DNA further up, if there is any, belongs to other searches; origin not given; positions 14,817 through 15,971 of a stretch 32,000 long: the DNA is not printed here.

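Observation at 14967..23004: Three-GTPase dynamin-like operon with an embedded five-gene paralog array: an Eleos/LeoABC-like core plus an accessory family I cannot place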

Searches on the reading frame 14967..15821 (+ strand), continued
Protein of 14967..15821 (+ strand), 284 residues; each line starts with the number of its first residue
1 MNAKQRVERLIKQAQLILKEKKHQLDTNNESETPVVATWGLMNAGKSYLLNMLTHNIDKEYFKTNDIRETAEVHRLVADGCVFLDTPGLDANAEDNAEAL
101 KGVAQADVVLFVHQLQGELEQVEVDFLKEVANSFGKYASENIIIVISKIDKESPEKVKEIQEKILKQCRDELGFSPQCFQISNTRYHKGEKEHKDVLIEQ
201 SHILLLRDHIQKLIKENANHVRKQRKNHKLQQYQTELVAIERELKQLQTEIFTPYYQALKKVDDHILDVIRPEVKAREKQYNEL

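Call 42: find_encoding_contigs(protein=P0008, flank=10000, max_places=3)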
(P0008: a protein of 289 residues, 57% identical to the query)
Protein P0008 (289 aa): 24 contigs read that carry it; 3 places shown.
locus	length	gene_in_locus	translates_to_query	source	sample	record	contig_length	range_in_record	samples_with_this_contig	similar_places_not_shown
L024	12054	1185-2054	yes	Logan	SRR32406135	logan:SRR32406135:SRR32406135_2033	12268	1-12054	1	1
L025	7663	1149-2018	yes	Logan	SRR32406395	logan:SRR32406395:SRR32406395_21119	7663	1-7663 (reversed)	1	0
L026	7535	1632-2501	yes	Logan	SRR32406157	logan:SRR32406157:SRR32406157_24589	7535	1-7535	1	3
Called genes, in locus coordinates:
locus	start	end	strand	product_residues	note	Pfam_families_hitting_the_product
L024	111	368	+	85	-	-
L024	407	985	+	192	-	-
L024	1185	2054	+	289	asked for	PF01926:MMR_HSR1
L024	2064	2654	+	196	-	-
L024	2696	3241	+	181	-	-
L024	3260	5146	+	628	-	PF00350:Dynamin_N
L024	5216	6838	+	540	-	PF00350:Dynamin_N (weak), PF01926:MMR_HSR1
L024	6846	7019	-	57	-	-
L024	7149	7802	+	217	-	-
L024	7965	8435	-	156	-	PF12840:HTH_20 (faint), PF13404:HTH_AsnC-type, PF13412:HTH_24, PF01037:AsnC_trans_reg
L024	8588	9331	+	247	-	PF03591:AzlC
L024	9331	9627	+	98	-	PF05437:AzlD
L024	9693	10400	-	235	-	-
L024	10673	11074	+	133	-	PF24574:Nm-ACP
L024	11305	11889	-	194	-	PF00440:TetR_N, PF17937:TetR_C_28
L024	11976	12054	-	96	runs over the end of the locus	?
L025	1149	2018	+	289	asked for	PF01926:MMR_HSR1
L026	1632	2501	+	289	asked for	PF01926:MMR_HSR1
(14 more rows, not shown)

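Call 43: find_encoding_contigs(protein=P0012, flank=10000, max_places=2)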
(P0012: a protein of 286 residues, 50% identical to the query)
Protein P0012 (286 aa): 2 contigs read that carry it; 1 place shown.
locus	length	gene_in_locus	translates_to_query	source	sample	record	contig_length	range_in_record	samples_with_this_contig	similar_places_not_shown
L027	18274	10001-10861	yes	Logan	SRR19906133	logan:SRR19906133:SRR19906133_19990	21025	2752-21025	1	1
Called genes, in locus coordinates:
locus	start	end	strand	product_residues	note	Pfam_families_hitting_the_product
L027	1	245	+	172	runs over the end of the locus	PF02283:CobU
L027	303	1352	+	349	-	PF02277:DBI_PRT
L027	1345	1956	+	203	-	PF00300:His_Phos_1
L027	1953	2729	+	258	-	PF02654:CobS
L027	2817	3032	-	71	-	-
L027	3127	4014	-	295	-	PF00126:HTH_1, PF03466:LysR_substrate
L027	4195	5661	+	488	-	PF14903:WG_beta_rep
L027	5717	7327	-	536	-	PF02554:CstA, PF27396:HI_1128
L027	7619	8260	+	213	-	PF09335:VTT_dom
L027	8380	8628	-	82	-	PF13560:HTH_31 (weak), PF13413:HTH_25 (faint), PF01381:HTH_3 (weak)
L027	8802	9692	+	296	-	PF13280:WYL, PF25583:WCX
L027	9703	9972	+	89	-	-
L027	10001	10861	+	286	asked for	PF00350:Dynamin_N (faint), PF01926:MMR_HSR1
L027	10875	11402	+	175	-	-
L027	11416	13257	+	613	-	PF00350:Dynamin_N, PF20721:C19orf12 (weak)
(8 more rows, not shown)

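Call 44: find_encoding_contigs(protein=P0013, flank=10000, max_places=2)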
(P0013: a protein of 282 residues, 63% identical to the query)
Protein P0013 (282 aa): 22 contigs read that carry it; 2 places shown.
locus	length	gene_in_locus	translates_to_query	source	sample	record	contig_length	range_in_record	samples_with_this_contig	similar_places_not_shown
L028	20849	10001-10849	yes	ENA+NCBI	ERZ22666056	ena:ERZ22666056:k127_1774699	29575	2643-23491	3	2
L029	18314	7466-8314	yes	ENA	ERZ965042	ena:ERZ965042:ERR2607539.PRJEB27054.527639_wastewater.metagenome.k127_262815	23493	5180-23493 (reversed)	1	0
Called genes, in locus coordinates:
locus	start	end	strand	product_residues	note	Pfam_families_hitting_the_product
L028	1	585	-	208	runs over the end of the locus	PF00925:GTP_cyclohydro2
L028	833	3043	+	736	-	PF13292:DXP_synthase_N, PF00676:E1_dh (weak), PF02775:TPP_enzyme_C (weak), PF13292:DXP_synthase_N, PF02779:Transket_pyr, PF02780:Transketolase_C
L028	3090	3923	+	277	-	PF00459:Inositol_P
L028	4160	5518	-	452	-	PF03007:WS_DGAT_cat, PF06974:WS_DGAT_C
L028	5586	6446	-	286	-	PF05690:ThiG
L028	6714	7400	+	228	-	-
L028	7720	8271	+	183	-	-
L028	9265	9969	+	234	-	-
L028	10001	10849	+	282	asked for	PF01926:MMR_HSR1, PF00350:Dynamin_N (weak)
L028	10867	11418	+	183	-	-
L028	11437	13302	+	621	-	PF00350:Dynamin_N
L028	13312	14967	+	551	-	PF00350:Dynamin_N (weak), PF01926:MMR_HSR1, PF02421:FeoB_N (weak)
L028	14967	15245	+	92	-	PF03692:CxxCxxCC (weak)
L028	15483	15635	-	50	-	-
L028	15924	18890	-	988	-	PF00005:ABC_tran (faint), PF02463:SMC_N (faint), PF03193:RsgA_GTPase (faint), PF13191:AAA_16 (faint), PF13304:AAA_21 (faint), PF13555:AAA_29 (faint), PF17760:UvrA_inter, PF17755:UvrA_DNA-bind, +3 more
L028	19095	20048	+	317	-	PF00145:DNA_methylase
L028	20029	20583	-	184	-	PF09504:RE_Bsp6I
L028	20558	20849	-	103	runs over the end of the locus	PF13560:HTH_31 (faint), PF01381:HTH_3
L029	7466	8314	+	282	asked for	PF01926:MMR_HSR1, PF00350:Dynamin_N (weak)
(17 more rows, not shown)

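Call 52: find_encoding_contigs(protein=P0087, flank=10000, max_places=2)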
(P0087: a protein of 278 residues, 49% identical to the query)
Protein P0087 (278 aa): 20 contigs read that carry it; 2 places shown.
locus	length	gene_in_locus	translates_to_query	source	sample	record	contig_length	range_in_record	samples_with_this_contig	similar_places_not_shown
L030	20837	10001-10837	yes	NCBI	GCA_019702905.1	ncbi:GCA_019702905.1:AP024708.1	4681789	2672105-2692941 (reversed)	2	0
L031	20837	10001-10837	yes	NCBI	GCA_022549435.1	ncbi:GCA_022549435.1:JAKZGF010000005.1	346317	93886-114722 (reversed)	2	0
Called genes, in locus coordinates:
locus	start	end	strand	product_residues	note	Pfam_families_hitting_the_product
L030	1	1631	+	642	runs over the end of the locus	PF03235:GmrSD_N, PF07510:GmrSD_C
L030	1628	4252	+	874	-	PF08665:PglZ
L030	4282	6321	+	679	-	PF20442:BrxL_N, PF13337:BrxL_ATPase, PF05362:Lon_C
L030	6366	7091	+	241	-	-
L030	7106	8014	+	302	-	-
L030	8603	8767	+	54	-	-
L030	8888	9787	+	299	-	PF08220:HTH_DeoR (faint), PF08279:HTH_11 (weak), PF13280:WYL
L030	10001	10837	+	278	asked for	PF00350:Dynamin_N (faint), PF01926:MMR_HSR1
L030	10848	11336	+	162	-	-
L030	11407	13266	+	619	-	PF00350:Dynamin_N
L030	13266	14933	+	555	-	PF00350:Dynamin_N (weak), PF01926:MMR_HSR1, PF02421:FeoB_N (weak), PF00350:Dynamin_N (weak)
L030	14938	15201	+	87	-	PF03692:CxxCxxCC (weak)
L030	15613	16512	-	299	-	PF00892:EamA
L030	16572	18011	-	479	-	PF03845:Spore_permease, PF13520:AA_permease_2, PF00324:AA_permease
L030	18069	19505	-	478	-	PF01266:DAO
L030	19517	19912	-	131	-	PF07366:SnoaL, PF12680:SnoaL_2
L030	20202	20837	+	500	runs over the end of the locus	PF00392:GntR, PF00155:Aminotran_1_2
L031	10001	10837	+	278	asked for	PF00350:Dynamin_N (faint), PF01926:MMR_HSR1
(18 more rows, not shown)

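Call 53: find_encoding_contigs(protein=P0124, flank=10000, max_places=1)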
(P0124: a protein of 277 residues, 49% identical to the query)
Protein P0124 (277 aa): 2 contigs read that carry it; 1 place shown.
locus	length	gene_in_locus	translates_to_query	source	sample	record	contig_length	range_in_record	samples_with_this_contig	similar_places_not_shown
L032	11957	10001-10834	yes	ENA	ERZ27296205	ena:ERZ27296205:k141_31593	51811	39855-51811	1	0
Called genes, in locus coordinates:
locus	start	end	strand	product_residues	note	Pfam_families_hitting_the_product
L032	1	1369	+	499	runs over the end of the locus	PF06609:TRI12, PF00083:Sugar_tr, PF07690:MFS_1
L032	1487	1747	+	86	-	-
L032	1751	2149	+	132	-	PF01850:PIN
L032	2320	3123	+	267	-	PF03180:Lipoprotein_9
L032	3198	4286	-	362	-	PF02463:SMC_N, PF11398:DUF2813 (faint), PF13175:AAA_15, PF13476:AAA_23, PF13304:AAA_21, PF13175:AAA_15 (weak)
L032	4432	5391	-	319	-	PF04463:2-thiour_desulf, PF08349:DUF1722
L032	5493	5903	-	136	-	PF00576:Transthyretin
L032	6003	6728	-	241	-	PF00376:MerR, PF13411:MerR_1, PF22270:MlrA_helical, PF22267:MlrA_C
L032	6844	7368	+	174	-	PF08212:Lipocalin_2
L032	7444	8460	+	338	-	-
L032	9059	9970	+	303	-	PF13280:WYL, PF25583:WCX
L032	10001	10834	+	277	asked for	PF01926:MMR_HSR1, PF00350:Dynamin_N (weak)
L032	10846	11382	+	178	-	-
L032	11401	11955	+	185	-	?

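Call 54: find_encoding_contigs(protein=P0121, flank=10000, max_places=1)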
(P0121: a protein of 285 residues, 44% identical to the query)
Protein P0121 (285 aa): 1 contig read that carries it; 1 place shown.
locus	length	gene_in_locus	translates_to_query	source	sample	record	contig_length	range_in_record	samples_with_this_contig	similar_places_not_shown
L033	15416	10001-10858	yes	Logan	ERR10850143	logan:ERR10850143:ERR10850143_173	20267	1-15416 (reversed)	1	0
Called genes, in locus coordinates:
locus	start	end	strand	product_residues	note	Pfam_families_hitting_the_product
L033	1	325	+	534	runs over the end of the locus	PF12161:HsdM_N (faint), PF02384:N6_Mtase, PF07669:Eco57I (weak)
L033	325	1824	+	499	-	PF01420:Methylase_S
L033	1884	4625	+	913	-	PF00004:AAA (faint), PF28530:DUF8426, PF07728:AAA_5, PF28529:McrB_lid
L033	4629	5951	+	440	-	PF10117:McrBC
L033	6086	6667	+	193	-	-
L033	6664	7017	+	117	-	-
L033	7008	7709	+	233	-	-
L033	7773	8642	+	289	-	PF04055:Radical_SAM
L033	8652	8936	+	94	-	PF24732:ParE_like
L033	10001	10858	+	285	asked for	PF00350:Dynamin_N (faint), PF01926:MMR_HSR1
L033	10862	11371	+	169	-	-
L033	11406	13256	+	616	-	PF00350:Dynamin_N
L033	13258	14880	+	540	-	PF00350:Dynamin_N (weak), PF01926:MMR_HSR1, PF02421:FeoB_N (faint)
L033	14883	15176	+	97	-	PF03692:CxxCxxCC (weak)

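Call 56: search_dna_similar(query=window:14967-15821:+, collection=plasmids, mode=protein, max_rows=15)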
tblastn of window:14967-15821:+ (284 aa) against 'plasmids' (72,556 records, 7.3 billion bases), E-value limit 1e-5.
Records with a match: 42; places in all: 71; records where one place covers at least 80% of the query: 0.
Best place of each record, by identity: <60% 42.
By first word of the organism name: Klebsiella 23; Raoultella 4; Burkholderia 4; Acinetobacter 4; Citrobacter 2; Photobacterium 1; Diaphorobacter 1; Caballeronia 1; Methylomagnum 1; Acetobacter 1.
By predicted mobility (MOB-suite, as given by PLSDB): conjugative 24; non-mobilizable 11; mobilizable 7.
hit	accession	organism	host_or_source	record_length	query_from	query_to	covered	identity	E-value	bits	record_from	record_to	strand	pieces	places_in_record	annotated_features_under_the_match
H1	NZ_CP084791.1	Klebsiella quasipneumoniae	Environment,Whole organism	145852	36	221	65%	37.2%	1e-25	113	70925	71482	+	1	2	GTPase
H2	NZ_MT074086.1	Raoultella ornithinolytica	-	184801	36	221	65%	37.2%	1e-25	113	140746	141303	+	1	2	GTPase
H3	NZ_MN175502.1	Raoultella ornithinolytica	-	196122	36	221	65%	37.2%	1e-25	113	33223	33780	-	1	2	GTPase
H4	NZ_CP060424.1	Klebsiella pneumoniae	Homo sapiens,blood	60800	36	221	65%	37.2%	2e-25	113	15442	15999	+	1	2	GTPase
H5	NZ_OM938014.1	Klebsiella michiganensis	-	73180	36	221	65%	37.2%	2e-25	113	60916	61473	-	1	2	GTPase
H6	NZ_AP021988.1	Raoultella ornithinolytica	-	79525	36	221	65%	37.2%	2e-25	113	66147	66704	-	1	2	GTPase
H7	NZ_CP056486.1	Klebsiella sp. RHBSTW-00464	culture,Wastewater effluent sample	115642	36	221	65%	37.2%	2e-25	113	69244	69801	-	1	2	GTPase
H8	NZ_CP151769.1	Klebsiella michiganensis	whole organism,Sink faucet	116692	36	221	65%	37.2%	2e-25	113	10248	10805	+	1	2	GTPase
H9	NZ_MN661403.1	Klebsiella quasipneumoniae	-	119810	36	221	65%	37.2%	2e-25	113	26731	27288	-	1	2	GTPase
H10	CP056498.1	Klebsiella oxytoca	culture,Wastewater influent sample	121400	36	221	65%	37.2%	2e-25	113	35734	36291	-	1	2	50S ribosome-binding GTPase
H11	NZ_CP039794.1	Klebsiella quasipneumoniae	Homo sapiens,culture,blood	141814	36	221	65%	37.2%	2e-25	113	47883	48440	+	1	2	GTPase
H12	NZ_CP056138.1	Klebsiella michiganensis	culture,Wastewater influent sample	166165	36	221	65%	37.2%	2e-25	113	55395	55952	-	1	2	GTPase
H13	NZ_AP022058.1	Klebsiella sp. WP4-W18-ESBL-05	-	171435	36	221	65%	37.2%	2e-25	113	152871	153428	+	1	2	GTPase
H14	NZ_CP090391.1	Klebsiella pneumoniae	Homo sapiens,sputum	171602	36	221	65%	37.2%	2e-25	113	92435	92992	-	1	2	GTPase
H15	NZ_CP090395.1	Klebsiella pneumoniae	Homo sapiens,sputum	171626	36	221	65%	37.2%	2e-25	113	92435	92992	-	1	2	GTPase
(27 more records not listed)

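Call 57: get_annotated_region(hit=H1, flank=8000)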
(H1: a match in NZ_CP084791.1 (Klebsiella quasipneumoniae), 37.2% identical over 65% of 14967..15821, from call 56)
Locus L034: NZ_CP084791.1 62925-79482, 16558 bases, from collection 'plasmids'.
description: Klebsiella quasipneumoniae subsp. quasipneumoniae strain U41 plasmid pKqq_U41_2, complete sequence
organism: Klebsiella quasipneumoniae (NCBI taxid 1667327)
taxonomy: Bacteria; Pseudomonadota; Gammaproteobacteria; Enterobacterales; Enterobacteriaceae; Klebsiella; Klebsiella quasipneumoniae
host: -; source: Environment,Whole organism; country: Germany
typing (MOB-suite, as given by PLSDB): conjugative; replicon IncFIA,IncFII,rep_cluster_2183; relaxase MOBF,MOBF; mating-pair formation MPF_F
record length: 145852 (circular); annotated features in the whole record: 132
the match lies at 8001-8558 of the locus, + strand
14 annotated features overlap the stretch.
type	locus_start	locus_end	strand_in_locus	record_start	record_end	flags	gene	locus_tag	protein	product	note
CDS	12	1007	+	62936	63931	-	-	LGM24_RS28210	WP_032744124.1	hypothetical protein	-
CDS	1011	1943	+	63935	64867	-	-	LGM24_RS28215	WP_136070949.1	S-4TM family putative pore-forming effector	-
CDS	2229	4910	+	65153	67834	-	-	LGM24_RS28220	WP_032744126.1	TrlF family AAA-like ATPase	-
CDS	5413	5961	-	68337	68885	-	-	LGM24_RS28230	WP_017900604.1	GNAT family N-acetyltransferase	-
CDS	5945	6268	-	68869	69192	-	-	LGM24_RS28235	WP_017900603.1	DUF1778 domain-containing protein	-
CDS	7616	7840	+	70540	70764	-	-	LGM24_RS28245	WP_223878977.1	hypothetical protein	-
CDS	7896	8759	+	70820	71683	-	-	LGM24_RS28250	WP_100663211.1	GTPase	-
CDS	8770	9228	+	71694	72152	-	-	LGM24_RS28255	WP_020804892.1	hypothetical protein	-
CDS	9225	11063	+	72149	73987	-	-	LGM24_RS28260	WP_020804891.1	dynamin family protein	-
CDS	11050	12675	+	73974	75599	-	-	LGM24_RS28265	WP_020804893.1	GTPase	-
CDS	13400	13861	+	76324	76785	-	-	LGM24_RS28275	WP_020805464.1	hypothetical protein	-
CDS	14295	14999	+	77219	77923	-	-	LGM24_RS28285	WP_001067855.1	IS6-like element IS26 family transposase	GO:0006313 - DNA transposition [Evidence IEA]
CDS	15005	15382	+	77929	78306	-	-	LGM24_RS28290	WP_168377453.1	hypothetical protein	-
CDS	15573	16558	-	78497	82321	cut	-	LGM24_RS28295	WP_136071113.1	hypothetical protein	-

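Call 70: find_encoding_contigs(protein=P0007, flank=10000, max_places=2)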
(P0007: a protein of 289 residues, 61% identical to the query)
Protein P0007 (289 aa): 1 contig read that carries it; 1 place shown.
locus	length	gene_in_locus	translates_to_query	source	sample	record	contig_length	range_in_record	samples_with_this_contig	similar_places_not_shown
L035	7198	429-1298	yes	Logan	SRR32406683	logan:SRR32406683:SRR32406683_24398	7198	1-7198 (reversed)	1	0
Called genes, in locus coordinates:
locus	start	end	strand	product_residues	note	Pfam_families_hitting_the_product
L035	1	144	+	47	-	?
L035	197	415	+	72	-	-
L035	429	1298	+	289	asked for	PF00350:Dynamin_N (faint), PF01926:MMR_HSR1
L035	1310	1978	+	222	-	-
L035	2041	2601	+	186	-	-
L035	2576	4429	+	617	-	PF00350:Dynamin_N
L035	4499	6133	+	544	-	PF00350:Dynamin_N (weak), PF01926:MMR_HSR1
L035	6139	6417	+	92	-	PF03692:CxxCxxCC (weak)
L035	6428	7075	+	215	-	-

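Call 71: find_encoding_contigs(protein=P0009, flank=10000, max_places=2)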
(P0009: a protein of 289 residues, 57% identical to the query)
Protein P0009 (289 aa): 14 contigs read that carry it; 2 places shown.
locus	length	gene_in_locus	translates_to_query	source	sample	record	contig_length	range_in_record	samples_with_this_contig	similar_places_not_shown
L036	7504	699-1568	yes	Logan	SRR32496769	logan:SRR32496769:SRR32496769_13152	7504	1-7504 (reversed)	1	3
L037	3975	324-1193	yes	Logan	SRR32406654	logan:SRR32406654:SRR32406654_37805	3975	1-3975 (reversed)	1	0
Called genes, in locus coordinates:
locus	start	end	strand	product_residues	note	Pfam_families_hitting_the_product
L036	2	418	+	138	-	?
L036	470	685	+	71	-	-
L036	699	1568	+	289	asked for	PF00350:Dynamin_N (faint), PF01926:MMR_HSR1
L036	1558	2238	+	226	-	-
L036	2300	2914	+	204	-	-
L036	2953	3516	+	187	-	-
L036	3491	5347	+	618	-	PF00350:Dynamin_N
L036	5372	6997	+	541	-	PF00350:Dynamin_N (weak), PF01926:MMR_HSR1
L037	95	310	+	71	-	-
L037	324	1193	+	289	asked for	PF00350:Dynamin_N (faint), PF01926:MMR_HSR1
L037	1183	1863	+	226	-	-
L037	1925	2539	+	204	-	-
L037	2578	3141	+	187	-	-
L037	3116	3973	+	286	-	?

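Call 77: search_protein_families(library=pfam, proteins=[L024:7149-7802:+, L011:15096-15749:-, L035:1310-1978:+, L036:2300-2914:+, L001:10848-11339:+], max_evalue=0.05)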
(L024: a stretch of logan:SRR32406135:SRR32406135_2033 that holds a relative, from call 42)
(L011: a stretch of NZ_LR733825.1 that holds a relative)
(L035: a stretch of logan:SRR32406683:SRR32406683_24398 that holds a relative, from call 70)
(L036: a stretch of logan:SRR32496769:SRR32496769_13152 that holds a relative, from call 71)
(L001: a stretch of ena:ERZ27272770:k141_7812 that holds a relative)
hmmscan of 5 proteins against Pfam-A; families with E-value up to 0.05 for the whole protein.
L024:7149-7802:+ (217 aa): 2 families
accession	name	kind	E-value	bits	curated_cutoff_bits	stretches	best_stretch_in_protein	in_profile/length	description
PF18735.6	HEPN_RiboL-PSP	-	2.8e-05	24.5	28.4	1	121-191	102-182/191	RiboL-PSP-HEPN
PF18739.6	HEPN_Apea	-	0.012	16.5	24.4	1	144-191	74-122/136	Apea-like HEPN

L011:15096-15749:- (217 aa): 1 family
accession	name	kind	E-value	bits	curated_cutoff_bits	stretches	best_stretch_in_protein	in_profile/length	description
PF18735.6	HEPN_RiboL-PSP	-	0.016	15.6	28.4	1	152-198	144-189/191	RiboL-PSP-HEPN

L035:1310-1978:+ (222 aa): 1 family
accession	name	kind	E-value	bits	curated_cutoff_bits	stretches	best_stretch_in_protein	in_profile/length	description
PF07417.17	Crl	-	0.046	14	27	0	24-84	55-113/128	Sigma factor-binding transcriptional regulator Crl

L036:2300-2914:+ (204 aa): 1 family
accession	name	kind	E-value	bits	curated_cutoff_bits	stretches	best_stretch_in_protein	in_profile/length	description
PF21230.3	Nakanori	-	0.011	16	27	0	8-76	80-150/160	Nakanori-like protein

L001:10848-11339:+ (163 aa): 0 families

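Call 81: search_protein_families(library=pfam, proteins=[L005:3957-5348:-, L005:5690-7657:-, L005:7690-8616:+, L005:15499-16062:+, L006:5358-6455:-, L006:6593-7552:-, L006:8234-8962:-, L006:9021-9605:+, L006:16378-17085:-, L006:17649-19283:-], max_evalue=0.00001)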
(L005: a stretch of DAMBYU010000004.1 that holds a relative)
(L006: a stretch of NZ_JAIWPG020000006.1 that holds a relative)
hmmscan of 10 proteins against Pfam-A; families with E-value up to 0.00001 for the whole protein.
L005:3957-5348:- (463 aa): 2 families
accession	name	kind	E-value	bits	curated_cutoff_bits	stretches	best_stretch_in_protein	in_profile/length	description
PF13347.12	MFS_2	-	1.6e-95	320.6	27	1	14-432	1-426/427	MFS/sugar transport protein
PF07690.21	MFS_1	-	9e-11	41.7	33.4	1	22-379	8-346/347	Major Facilitator Superfamily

L005:5690-7657:- (655 aa): 2 families
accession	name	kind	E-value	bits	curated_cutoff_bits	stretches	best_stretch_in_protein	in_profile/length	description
PF00920.27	ILVD_EDD_N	-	1.2e-69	235.4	27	1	86-393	14-316/316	Dihydroxy-acid/6-phosphogluconate dehydratase N-terminal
PF24877.1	ILV_EDD_C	-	1.2e-38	132.9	27.7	1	437-580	16-154/191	Dihydroxy-acid/6-phosphogluconate dehydratase C-terminal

L005:7690-8616:+ (308 aa): 0 families

L005:15499-16062:+ (187 aa): 0 families

L006:5358-6455:- (365 aa): 5 families
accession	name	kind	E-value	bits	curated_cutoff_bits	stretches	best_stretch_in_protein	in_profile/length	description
PF13304.12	AAA_21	-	9.2e-33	115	27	1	26-337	1-302/304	AAA domain, putative AbiEii toxin, Type IV TA system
PF13175.12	AAA_15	-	4e-19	69.9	32.1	2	4-60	1-55/374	AAA ATPase domain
PF02463.25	SMC_N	-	2.4e-14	53.8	40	1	4-51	1-52/220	RecF/RecN/SMC N terminal domain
PF13476.12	AAA_23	-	6.1e-09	37.2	27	1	8-47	2-42/201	AAA domain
PF11398.14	DUF2813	-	9.9e-06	25.6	21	0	6-51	4-49/372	Protein of unknown function (DUF2813)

L006:6593-7552:- (319 aa): 2 families
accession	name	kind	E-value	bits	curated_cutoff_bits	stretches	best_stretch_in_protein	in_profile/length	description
PF08349.16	DUF1722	-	8.5e-40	136.1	22.5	1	192-309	1-117/117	Protein of unknown function (DUF1722)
PF04463.17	2-thiour_desulf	-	1.2e-37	129.5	34.7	1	8-149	2-141/141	2-thiouracil desulfurase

L006:8234-8962:- (242 aa): 4 families
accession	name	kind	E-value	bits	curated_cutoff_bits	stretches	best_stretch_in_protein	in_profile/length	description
PF22270.1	MlrA_helical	-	5.9e-27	94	27.7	1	80-154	1-75/75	Transcriptional regulator MlrA, helical domain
PF22267.1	MlrA_C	-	8.8e-20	71.2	27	1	161-235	1-75/77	Transcriptional regulator MlrA, C-terminal domain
PF13411.12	MerR_1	-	7.2e-17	61.7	21.6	1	3-70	1-67/69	MerR HTH family regulatory protein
PF00376.29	MerR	-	5.1e-13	49.1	28.2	1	4-41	1-38/38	MerR family regulatory protein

L006:9021-9605:+ (194 aa): 2 families
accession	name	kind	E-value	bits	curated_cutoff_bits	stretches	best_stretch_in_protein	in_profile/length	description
PF08212.18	Lipocalin_2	-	9e-44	149.4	24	1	55-194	2-146/146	Lipocalin-like domain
PF00061.29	Lipocalin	-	3.8e-06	27.6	23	1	61-190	2-139/145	Lipocalin / cytosolic fatty-acid binding protein family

L006:16378-17085:- (235 aa): 1 family
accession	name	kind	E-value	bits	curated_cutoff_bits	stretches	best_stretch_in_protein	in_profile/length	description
PF11185.13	DUF2971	-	2e-06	29.5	22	1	86-158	2-89/89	Protein of unknown function (DUF2971)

L006:17649-19283:- (544 aa): 0 families
